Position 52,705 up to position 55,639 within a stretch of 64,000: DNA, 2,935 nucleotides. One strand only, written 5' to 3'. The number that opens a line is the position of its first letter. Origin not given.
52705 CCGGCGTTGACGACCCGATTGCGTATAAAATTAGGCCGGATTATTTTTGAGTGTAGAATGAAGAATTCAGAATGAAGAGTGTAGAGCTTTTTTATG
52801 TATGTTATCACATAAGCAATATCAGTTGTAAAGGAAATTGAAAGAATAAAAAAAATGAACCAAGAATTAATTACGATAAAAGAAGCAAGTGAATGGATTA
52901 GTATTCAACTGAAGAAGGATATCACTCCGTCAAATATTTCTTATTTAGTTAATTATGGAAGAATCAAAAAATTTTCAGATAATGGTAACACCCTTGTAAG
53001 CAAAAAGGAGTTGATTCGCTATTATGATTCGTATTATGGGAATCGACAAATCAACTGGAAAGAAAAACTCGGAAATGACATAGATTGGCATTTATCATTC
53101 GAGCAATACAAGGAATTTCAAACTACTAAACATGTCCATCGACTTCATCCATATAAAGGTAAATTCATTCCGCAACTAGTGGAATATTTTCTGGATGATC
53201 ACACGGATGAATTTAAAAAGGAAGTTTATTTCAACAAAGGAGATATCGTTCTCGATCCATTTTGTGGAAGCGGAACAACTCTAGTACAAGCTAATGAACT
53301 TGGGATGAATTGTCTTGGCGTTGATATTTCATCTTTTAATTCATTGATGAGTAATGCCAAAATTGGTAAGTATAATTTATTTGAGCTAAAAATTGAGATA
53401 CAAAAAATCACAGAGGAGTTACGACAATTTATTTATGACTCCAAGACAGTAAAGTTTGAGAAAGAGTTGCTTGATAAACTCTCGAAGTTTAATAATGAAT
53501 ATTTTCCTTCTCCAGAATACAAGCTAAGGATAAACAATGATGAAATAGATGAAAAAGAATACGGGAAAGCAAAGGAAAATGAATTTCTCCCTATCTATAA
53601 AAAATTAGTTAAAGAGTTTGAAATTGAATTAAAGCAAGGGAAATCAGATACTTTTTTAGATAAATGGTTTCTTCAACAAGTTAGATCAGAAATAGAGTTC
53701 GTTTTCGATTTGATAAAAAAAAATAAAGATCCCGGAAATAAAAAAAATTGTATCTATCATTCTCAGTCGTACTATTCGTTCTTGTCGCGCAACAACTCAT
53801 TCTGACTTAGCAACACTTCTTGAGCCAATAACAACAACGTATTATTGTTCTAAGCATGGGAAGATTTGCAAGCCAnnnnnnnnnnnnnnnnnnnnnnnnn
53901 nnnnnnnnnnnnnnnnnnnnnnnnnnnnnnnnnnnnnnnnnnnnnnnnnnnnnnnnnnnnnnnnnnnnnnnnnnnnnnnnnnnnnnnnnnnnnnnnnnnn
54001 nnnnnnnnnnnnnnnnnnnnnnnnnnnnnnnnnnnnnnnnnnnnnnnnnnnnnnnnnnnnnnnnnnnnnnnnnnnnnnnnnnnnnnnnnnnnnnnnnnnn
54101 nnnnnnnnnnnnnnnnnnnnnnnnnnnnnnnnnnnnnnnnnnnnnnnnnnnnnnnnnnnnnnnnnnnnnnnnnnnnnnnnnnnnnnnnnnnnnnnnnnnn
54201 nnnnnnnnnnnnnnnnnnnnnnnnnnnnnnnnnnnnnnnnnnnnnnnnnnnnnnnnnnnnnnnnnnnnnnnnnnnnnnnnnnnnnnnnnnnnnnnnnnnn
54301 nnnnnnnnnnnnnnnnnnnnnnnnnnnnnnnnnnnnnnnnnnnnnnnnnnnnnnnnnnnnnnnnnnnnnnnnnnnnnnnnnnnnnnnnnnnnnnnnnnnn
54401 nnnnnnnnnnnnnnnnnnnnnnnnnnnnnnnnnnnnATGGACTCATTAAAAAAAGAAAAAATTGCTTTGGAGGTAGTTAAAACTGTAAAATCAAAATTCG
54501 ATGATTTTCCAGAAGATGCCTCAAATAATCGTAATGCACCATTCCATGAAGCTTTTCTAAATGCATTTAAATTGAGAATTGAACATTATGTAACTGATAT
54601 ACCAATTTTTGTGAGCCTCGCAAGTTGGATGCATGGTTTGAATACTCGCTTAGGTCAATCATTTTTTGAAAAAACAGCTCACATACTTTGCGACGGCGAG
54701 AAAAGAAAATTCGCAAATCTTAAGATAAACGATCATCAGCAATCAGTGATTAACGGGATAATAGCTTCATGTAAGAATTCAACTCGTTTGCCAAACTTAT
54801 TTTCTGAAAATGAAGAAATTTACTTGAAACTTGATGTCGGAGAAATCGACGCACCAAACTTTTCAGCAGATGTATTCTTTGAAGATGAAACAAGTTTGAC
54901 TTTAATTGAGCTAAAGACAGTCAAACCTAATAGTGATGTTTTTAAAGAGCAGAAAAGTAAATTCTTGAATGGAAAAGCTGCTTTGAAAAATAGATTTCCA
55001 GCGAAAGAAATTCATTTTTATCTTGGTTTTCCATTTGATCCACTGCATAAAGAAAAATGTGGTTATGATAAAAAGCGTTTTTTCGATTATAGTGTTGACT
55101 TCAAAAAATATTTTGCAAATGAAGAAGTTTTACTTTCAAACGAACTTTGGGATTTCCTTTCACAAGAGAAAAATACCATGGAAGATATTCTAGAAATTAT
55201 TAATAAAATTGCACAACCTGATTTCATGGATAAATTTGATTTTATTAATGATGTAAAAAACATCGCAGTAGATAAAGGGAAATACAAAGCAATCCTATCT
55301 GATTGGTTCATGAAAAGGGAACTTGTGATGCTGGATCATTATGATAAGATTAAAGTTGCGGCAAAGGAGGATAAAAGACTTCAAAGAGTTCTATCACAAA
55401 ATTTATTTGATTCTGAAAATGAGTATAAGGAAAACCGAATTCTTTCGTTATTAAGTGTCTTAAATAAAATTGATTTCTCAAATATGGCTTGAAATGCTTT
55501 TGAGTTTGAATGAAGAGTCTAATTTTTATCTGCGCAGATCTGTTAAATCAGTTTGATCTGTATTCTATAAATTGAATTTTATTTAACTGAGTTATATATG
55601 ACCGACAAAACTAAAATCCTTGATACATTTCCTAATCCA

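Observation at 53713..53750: The methyltransferase is broken by a 1-nt frameshift inside A9/A8 homopolymers while the cognate nuclease is intact: phase variation, decay or a homopolymer error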

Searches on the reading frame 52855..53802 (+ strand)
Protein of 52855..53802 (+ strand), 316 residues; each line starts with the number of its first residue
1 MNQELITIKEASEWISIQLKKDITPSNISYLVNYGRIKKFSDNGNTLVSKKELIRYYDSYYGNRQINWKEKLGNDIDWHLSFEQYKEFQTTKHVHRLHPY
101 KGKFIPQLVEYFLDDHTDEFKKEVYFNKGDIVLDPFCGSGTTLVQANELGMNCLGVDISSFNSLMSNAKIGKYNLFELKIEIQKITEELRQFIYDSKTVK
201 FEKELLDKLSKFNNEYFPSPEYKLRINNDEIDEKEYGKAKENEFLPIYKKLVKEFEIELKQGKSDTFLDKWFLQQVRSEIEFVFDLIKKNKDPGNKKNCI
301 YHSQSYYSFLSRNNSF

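Call 18: find_encoding_contigs(protein=window:52855-53802:+, flank=3000, max_places=10)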
Protein window:52855-53802:+ (316 aa): no gene with exactly this product is on record in the collection.

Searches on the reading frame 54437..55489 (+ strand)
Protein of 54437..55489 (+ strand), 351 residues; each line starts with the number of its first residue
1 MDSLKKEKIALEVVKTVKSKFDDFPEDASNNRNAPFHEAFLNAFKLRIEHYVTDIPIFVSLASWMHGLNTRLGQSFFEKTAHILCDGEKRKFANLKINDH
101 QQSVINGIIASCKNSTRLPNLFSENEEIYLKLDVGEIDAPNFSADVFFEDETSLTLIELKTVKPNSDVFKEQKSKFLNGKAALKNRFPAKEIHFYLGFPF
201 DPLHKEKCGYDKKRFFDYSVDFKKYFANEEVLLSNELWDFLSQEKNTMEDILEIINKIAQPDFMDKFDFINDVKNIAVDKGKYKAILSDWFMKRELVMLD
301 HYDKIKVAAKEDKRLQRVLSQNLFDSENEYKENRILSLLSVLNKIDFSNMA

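Call 6: search_protein_families(library=pfam, proteins=[window:54437-55489:+], max_evalue=0.1)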
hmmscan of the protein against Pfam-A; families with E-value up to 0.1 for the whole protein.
window:54437-55489:+ (351 aa): 1 family
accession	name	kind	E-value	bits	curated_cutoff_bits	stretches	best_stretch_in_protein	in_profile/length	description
PF09520.16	RE_TdeIII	-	5.4e-50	170.7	27.2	1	5-258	4-241/242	Type II restriction endonuclease, TdeIII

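Call 7: search_protein_families(library=ncbifam, proteins=[window:54437-55489:+], max_evalue=0.1)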
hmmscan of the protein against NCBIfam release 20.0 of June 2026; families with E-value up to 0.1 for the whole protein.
window:54437-55489:+ (351 aa): 0 families

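Call 19: find_encoding_contigs(protein=window:54437-55489:+, flank=3000, max_places=10)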
Protein window:54437-55489:+ (351 aa): 3 contigs read that carry it; 3 places shown.
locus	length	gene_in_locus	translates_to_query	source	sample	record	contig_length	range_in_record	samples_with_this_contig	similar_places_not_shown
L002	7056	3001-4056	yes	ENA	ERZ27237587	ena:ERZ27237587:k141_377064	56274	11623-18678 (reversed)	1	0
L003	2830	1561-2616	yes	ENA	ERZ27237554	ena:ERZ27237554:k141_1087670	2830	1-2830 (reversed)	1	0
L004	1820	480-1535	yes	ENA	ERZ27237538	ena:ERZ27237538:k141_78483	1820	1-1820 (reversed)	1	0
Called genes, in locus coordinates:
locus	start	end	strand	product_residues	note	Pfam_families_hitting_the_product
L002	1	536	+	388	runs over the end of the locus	PF07690:MFS_1, PF00083:Sugar_tr (weak), PF07690:MFS_1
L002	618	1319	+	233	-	PF06508:QueC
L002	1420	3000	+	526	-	PF01555:N6_N4_Mtase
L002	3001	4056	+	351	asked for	PF09520:HinfI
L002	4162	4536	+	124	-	PF14489:QueF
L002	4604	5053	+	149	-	PF01212:Beta_elim_lyase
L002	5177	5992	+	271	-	PF01212:Beta_elim_lyase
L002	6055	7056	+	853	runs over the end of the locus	PF08335:GlnD_UR_UTase, PF01966:HD, PF22754:bHLH-TF_ACT-like_plant (faint), PF26956:ACT_ACR_D1 (faint), PF01842:ACT (faint)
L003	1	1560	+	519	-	?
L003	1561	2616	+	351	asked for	PF09520:HinfI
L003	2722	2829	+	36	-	?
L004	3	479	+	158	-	?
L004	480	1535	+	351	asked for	PF09520:HinfI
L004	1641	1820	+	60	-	?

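Call 37: search_solved_structures(query=window:54437-55489:+, max_evalue=1)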
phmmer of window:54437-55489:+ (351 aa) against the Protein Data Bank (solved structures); distinct sequences matched with E-value up to 1: 0.
